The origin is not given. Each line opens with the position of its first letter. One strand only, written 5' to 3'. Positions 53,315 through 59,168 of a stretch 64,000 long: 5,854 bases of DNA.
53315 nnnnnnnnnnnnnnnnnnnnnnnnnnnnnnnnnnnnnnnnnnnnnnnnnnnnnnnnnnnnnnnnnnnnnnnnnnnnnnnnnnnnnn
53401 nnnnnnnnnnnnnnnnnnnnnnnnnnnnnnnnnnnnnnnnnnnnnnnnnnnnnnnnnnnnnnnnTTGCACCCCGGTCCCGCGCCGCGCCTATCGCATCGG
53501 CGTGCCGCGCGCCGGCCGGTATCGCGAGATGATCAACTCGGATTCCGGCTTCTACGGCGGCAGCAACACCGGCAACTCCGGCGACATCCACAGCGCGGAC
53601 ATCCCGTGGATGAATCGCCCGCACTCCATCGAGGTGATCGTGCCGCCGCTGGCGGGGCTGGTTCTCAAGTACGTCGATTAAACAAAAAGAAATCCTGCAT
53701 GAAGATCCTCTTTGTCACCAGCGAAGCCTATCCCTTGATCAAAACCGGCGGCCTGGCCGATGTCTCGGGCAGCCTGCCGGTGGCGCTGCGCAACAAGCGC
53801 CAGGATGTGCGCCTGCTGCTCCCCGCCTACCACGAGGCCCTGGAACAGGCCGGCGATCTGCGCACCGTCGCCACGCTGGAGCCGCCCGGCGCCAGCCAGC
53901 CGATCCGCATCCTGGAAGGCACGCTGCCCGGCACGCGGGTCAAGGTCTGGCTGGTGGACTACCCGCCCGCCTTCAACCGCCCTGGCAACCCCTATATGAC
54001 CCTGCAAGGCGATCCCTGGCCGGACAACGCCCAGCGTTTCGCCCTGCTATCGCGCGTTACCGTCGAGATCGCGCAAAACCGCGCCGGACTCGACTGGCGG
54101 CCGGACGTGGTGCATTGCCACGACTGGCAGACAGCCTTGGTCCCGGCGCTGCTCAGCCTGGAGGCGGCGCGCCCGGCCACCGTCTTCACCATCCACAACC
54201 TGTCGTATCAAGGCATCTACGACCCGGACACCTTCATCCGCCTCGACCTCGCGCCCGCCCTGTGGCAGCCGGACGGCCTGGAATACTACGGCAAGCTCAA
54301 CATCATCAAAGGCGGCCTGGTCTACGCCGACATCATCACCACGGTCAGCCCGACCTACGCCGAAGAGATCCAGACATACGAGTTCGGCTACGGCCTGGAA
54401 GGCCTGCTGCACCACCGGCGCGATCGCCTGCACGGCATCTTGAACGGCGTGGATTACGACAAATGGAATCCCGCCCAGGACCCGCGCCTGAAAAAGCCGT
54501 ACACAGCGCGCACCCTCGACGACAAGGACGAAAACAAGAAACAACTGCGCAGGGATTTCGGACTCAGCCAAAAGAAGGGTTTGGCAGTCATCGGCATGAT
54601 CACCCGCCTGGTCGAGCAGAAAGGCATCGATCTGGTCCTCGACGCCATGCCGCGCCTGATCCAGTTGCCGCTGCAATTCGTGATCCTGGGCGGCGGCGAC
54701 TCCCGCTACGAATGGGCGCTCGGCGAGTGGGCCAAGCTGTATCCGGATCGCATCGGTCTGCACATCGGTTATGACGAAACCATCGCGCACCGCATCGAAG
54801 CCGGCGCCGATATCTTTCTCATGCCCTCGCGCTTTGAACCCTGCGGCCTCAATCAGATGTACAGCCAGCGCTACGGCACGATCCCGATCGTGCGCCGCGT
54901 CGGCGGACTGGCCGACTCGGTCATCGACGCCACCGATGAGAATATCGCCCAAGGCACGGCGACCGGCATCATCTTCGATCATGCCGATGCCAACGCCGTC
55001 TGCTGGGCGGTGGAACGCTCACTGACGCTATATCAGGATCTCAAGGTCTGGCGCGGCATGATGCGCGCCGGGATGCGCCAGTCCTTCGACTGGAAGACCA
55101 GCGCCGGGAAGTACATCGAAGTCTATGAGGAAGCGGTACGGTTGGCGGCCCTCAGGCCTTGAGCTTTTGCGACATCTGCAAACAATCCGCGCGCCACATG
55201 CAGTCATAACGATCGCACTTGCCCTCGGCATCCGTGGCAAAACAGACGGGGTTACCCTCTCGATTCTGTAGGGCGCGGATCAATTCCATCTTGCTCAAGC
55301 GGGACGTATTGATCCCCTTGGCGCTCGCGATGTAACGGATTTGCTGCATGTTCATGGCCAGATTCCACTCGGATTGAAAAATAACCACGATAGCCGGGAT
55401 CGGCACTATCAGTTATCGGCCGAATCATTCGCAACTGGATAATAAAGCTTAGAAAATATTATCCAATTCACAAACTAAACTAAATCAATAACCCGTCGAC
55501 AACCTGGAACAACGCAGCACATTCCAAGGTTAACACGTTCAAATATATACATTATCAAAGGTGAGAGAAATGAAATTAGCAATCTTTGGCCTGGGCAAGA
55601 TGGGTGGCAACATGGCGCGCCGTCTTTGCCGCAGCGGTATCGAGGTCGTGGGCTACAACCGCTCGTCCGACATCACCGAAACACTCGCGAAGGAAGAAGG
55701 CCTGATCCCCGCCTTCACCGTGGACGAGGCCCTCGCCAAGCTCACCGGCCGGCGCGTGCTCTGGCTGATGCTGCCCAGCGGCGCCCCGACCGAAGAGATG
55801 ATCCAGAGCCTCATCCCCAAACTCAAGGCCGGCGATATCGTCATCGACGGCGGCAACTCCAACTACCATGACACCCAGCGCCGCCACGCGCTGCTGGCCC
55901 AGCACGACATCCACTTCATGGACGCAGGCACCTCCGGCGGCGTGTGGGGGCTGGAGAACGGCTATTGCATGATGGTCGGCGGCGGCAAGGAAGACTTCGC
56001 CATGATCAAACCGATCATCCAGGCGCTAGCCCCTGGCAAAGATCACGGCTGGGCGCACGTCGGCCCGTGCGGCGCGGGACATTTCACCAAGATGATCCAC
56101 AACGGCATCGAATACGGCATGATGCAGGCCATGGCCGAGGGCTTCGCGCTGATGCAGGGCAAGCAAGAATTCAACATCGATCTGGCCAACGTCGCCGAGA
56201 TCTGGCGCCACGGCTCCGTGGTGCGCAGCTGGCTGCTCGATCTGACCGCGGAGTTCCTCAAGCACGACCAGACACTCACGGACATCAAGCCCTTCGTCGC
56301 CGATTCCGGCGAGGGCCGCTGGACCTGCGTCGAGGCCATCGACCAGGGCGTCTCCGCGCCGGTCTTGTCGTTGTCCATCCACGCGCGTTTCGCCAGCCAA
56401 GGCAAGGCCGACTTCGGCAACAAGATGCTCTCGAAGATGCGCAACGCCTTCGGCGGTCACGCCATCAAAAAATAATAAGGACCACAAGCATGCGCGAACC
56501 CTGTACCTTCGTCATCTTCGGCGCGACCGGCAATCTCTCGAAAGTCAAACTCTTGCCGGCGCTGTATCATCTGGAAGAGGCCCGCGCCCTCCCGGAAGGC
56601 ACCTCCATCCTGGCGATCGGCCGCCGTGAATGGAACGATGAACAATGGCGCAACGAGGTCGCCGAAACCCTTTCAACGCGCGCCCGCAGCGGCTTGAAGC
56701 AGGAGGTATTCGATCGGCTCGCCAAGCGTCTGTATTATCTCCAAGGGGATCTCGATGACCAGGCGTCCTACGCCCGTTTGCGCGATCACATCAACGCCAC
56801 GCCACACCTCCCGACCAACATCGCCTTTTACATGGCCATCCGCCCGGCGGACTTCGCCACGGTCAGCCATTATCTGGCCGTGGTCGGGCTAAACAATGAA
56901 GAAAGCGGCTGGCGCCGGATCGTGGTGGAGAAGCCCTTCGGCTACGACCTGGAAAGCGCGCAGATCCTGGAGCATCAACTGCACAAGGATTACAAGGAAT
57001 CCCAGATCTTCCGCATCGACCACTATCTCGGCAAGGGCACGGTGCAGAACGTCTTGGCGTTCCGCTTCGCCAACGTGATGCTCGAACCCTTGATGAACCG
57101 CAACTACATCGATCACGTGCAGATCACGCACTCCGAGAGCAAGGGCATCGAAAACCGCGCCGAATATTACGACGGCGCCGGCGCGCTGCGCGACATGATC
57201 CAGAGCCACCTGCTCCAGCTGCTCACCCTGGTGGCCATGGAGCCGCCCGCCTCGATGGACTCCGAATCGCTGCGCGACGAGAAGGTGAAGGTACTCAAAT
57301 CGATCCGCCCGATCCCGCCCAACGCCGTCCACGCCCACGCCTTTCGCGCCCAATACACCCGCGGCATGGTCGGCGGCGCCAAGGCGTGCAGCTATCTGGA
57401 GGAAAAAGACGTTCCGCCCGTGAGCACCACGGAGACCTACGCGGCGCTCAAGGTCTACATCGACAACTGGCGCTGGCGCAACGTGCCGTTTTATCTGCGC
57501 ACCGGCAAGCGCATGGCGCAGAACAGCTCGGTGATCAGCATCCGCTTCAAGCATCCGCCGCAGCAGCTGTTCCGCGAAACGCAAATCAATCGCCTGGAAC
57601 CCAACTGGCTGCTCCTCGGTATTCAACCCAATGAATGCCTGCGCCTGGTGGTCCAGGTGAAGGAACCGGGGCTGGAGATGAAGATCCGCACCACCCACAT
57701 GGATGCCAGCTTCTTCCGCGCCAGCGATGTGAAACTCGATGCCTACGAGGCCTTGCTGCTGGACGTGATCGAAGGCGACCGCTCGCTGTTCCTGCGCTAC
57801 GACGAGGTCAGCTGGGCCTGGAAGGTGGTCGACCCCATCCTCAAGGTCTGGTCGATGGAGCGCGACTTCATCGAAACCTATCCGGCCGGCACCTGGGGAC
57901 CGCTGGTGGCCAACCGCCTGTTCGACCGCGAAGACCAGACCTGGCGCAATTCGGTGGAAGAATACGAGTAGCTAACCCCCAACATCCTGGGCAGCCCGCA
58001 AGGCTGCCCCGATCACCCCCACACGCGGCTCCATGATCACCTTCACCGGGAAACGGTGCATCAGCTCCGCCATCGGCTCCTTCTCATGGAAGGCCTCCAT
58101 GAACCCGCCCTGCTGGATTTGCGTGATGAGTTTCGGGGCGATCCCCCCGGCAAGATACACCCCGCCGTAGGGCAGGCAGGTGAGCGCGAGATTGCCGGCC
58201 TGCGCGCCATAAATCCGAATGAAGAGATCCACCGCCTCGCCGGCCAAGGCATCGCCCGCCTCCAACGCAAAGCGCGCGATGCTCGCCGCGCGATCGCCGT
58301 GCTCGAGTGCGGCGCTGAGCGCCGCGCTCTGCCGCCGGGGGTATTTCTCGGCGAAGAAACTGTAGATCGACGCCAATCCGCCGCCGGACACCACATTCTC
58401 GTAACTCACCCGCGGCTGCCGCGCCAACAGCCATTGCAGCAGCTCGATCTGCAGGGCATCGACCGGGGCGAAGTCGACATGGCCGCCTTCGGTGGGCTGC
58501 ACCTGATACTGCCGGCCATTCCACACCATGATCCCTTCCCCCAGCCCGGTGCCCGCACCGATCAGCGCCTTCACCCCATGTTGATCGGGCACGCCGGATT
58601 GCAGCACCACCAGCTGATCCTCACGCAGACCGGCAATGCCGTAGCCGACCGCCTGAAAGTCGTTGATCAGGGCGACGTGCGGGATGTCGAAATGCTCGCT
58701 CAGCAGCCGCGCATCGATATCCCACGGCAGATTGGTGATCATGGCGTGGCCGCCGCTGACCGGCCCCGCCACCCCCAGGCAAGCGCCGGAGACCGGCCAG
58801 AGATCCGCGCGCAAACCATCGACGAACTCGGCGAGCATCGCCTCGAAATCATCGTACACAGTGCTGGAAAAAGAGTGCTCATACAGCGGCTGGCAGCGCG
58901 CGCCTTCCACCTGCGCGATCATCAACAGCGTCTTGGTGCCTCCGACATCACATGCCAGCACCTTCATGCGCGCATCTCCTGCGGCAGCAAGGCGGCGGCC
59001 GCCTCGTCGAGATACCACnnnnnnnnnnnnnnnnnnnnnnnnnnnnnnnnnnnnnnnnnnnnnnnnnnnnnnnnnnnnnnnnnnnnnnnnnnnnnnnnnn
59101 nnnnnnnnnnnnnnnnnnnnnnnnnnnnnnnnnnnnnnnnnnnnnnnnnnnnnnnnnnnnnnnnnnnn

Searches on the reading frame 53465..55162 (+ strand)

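Call 64: search_protein_families(library=pfam, proteins=[window:53465-55162:+], max_evalue=0.00001)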
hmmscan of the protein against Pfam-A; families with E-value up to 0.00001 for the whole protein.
window:53465-55162:+ (565 aa): 5 families
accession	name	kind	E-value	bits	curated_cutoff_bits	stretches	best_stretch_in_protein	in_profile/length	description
PF08323.17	Glyco_transf_5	-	1.1e-77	261.4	22.7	1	80-316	1-238/239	Starch synthase catalytic domain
PF00534.26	Glycos_transf_1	-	1e-14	54.8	26.4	1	369-522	11-158/172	Glycosyl transferases group 1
PF13692.12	Glyco_trans_1_4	-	5.5e-12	46.6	27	1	375-520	3-140/142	Glycosyl transferases group 1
PF13439.12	Glyco_transf_4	-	6.2e-09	36.5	28.5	1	205-306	71-153/170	Glycosyltransferase Family 4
PF13579.12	Glyco_trans_4_4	-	5.3e-08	33.8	29.7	1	95-304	1-144/158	Glycosyl transferase 4-like domain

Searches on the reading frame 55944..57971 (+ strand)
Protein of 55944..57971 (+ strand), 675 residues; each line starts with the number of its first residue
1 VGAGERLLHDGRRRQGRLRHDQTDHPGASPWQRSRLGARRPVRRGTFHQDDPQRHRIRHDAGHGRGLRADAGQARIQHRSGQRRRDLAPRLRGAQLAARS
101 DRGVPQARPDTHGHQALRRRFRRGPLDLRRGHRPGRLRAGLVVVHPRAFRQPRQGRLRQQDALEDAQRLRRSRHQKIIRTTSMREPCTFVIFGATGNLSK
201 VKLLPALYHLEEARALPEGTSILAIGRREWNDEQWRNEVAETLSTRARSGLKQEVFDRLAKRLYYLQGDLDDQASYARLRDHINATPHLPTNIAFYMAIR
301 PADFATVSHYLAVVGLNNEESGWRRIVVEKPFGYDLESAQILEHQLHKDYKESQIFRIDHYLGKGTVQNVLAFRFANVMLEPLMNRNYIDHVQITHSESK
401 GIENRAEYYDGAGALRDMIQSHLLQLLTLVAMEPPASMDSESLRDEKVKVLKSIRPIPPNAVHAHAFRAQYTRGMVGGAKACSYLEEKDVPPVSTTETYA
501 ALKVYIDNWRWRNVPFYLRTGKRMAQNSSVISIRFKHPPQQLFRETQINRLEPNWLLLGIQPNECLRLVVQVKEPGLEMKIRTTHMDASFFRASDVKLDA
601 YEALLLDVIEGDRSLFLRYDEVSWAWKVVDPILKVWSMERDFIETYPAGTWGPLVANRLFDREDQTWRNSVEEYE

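Call 64: search_protein_families(library=pfam, proteins=[window:55944-57971:+], max_evalue=0.00001)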
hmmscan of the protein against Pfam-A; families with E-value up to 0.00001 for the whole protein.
window:55944-57971:+ (675 aa): 2 families
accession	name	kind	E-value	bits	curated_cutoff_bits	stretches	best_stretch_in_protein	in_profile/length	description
PF02781.21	G6PD_C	-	2.4e-116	388.4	27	1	371-668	1-296/296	Glucose-6-phosphate dehydrogenase, C-terminal domain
PF00479.28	G6PD_N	-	1.1e-58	199.4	22.1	1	190-369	1-183/183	Glucose-6-phosphate dehydrogenase, NAD binding domain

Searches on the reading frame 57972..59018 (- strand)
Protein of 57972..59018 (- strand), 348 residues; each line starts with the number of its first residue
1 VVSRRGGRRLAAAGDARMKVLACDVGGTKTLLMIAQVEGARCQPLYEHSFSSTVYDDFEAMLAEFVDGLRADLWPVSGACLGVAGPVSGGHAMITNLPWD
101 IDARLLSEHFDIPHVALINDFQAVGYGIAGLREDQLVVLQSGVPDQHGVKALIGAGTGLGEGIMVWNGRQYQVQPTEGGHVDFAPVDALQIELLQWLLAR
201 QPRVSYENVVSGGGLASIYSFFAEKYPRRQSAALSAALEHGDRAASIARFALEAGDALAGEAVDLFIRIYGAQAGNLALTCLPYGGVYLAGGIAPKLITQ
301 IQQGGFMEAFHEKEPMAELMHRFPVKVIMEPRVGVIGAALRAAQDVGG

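Call 64: search_protein_families(library=pfam, proteins=[window:57972-59018:-], max_evalue=0.00001)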
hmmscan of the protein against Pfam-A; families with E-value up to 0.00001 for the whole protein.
window:57972-59018:- (348 aa): 1 family
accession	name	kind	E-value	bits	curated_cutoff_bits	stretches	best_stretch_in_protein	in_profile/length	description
PF02685.22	Glucokinase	-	1.1e-99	333.9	22.1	1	21-344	1-313/314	Glucokinase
